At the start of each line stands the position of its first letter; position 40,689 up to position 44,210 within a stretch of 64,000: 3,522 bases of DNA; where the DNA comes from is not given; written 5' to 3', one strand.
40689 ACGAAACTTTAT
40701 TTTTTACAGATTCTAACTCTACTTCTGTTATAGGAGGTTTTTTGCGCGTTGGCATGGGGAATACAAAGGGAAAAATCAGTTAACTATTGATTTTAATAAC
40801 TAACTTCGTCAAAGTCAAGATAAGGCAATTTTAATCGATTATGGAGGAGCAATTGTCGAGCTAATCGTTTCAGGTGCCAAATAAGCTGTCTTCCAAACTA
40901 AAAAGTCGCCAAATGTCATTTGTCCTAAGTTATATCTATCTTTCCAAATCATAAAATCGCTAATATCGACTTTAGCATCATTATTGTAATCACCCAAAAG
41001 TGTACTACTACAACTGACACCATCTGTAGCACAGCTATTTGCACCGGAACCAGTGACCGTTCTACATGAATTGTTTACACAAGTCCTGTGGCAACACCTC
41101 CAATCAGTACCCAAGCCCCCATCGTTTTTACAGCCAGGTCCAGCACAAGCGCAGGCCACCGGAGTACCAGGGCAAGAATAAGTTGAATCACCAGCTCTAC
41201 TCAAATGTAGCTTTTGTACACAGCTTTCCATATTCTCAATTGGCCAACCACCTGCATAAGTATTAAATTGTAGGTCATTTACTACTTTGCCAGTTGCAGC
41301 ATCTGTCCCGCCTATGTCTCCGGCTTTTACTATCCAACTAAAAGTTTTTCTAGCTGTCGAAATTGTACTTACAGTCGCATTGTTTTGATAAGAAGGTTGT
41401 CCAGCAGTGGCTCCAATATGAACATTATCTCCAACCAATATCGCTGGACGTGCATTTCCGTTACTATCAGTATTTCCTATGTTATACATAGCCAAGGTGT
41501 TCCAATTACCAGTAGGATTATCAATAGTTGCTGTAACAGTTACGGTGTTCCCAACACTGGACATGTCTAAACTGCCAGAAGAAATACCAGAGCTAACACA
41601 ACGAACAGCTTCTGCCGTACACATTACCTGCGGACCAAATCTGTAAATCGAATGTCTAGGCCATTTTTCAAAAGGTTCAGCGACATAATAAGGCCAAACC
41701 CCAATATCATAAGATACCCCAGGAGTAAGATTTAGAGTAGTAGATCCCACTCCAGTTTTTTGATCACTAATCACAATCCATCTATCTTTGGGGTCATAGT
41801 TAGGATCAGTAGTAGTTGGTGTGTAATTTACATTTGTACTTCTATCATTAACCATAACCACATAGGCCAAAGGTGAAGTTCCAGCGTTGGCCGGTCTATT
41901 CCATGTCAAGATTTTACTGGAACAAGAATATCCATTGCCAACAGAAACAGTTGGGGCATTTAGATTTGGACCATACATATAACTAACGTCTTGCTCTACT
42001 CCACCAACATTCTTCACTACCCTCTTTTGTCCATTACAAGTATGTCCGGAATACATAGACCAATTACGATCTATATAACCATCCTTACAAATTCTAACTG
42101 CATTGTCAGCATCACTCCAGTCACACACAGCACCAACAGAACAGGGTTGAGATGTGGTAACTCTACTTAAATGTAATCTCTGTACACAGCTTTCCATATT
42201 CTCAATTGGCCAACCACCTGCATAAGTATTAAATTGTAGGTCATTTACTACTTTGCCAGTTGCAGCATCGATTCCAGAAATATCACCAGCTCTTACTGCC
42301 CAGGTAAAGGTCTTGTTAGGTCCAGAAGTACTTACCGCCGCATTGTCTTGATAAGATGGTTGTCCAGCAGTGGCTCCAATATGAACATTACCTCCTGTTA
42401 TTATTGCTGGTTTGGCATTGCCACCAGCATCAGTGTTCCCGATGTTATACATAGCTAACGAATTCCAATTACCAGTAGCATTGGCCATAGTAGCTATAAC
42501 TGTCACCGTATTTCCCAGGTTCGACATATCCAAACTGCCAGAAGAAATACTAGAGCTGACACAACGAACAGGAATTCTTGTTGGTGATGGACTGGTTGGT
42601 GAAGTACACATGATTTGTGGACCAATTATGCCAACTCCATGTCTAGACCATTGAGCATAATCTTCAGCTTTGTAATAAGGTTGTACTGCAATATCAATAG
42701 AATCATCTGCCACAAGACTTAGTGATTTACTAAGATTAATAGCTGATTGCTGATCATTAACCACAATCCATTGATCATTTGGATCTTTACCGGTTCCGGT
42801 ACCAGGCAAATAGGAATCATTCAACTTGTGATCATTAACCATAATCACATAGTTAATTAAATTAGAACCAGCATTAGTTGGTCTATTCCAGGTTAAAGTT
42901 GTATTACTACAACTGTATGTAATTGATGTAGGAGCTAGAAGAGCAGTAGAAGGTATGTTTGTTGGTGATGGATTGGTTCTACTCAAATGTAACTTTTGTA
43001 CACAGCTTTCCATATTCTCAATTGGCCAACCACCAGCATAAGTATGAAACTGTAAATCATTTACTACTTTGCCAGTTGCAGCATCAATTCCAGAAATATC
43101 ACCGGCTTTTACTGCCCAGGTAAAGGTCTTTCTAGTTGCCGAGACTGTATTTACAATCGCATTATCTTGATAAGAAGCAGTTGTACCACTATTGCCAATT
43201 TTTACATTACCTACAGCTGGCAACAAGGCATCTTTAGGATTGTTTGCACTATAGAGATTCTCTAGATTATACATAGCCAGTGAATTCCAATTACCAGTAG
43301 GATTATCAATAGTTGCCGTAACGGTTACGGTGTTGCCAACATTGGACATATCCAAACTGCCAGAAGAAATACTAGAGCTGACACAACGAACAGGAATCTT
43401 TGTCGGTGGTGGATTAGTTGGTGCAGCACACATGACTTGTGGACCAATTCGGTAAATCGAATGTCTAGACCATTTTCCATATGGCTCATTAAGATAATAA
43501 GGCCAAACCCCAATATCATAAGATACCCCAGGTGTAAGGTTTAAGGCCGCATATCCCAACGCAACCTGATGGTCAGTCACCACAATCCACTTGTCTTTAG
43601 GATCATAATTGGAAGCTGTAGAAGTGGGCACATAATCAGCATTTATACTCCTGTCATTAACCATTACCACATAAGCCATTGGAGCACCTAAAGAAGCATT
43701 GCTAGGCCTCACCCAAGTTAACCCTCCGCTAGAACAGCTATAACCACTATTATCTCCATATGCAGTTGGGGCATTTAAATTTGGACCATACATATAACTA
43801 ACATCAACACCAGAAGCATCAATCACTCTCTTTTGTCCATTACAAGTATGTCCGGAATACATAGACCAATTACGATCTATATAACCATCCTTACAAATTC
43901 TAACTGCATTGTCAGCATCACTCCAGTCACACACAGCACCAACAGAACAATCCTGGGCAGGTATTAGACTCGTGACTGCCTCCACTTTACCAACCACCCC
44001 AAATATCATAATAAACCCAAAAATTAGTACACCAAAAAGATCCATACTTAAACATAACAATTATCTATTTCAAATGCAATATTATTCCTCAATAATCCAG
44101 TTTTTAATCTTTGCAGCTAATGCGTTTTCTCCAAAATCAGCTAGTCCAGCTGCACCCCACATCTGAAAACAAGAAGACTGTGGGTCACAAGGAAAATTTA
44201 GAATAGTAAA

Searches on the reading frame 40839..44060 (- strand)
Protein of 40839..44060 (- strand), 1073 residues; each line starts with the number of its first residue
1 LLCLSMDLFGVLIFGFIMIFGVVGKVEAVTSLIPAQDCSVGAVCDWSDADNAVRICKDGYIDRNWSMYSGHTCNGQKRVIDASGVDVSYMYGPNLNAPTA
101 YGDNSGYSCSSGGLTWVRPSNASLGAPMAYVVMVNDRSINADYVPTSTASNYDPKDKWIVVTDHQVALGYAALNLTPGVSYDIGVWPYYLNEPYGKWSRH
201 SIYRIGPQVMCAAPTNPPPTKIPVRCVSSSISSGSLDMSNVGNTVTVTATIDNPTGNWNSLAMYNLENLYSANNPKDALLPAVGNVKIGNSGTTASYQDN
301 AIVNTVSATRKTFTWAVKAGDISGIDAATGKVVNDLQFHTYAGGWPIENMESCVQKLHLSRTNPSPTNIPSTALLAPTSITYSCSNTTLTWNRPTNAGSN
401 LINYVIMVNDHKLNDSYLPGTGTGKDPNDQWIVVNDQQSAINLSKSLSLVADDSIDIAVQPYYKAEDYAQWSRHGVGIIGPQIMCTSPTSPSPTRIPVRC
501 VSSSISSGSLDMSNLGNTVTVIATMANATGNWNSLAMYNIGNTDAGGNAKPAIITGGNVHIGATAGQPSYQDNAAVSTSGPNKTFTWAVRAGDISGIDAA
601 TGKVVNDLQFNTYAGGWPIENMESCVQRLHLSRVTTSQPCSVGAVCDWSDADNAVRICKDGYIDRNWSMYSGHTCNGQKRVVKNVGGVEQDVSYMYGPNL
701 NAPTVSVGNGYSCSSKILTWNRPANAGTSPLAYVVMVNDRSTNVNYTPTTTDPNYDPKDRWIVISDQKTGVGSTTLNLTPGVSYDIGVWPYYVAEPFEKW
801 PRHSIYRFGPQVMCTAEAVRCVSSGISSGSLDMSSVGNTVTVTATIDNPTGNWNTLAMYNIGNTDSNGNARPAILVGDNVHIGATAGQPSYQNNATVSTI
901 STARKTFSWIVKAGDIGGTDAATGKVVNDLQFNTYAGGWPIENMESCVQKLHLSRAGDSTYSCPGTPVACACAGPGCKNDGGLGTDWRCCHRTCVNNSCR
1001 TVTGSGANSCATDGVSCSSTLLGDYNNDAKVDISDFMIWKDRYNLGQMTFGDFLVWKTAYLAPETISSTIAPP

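Call 5: search_protein_families(library=pfam, proteins=[window:40839-44060:-], max_evalue=0.1)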
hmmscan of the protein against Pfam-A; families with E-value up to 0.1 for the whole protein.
window:40839-44060:- (1073 aa): 1 family
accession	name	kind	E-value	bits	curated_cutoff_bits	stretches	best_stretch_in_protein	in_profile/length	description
PF17902.7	SH3_10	-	0.011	16.3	22.8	0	633-656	6-29/65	SH3 domain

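Call 11: search_protein_families(library=ncbifam, proteins=[window:40839-44060:-], max_evalue=0.1)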
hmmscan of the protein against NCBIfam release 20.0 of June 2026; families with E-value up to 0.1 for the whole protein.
window:40839-44060:- (1073 aa): 1 family
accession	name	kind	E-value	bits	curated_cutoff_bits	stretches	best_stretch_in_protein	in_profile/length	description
NF005693.0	PRK07500.1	equivalog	0.025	13.7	315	0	659-685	105-131/289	RNA polymerase factor sigma-32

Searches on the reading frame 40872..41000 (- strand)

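Call 55: search_protein_families(library=pfam, proteins=[window:40872-41000:-], max_evalue=1)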
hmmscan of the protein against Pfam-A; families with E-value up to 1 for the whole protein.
seq(43 aa): 1 family
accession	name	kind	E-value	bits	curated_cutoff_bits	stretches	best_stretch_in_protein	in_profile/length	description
PF00404.24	Dockerin_1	-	0.0033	18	22.9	1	2-24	1-23/57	Dockerin type I domain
